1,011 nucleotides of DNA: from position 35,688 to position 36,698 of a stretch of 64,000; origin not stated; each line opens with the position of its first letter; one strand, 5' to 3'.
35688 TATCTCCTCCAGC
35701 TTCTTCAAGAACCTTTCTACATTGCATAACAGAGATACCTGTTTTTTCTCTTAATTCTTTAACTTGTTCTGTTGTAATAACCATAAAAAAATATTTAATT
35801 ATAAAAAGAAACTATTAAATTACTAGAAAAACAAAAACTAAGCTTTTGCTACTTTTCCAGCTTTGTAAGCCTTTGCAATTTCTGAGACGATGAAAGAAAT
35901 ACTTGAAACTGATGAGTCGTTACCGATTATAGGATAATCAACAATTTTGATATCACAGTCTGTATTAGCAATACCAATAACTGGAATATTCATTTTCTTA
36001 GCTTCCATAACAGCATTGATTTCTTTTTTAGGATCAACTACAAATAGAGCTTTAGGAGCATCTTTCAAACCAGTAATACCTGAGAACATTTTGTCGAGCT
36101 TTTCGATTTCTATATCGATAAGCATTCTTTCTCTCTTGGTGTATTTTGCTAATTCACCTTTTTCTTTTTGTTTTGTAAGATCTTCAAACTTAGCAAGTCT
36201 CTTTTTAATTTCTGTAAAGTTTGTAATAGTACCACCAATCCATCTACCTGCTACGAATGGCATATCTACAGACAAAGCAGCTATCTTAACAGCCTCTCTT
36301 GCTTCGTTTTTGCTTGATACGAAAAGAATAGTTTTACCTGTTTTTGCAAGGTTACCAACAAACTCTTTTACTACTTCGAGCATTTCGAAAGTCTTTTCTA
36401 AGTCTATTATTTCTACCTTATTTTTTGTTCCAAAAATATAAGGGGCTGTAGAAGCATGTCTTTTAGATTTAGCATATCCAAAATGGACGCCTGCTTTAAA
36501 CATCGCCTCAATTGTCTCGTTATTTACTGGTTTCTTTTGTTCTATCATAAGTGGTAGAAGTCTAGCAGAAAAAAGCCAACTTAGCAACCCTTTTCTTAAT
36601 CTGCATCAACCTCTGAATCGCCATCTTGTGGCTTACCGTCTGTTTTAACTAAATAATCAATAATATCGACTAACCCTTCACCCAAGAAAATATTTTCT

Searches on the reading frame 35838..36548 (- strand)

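Call 102: search_protein_families(library=pfam, proteins=[window:35838-36548:-], max_evalue=0.001)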
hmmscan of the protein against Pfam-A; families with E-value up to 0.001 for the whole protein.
window:35838-36548:- (236 aa): 1 family
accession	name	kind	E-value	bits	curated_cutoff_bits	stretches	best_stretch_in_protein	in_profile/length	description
PF00318.25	Ribosomal_S2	-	3.8e-71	239.2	26.1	1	16-231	1-216/216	Ribosomal protein S2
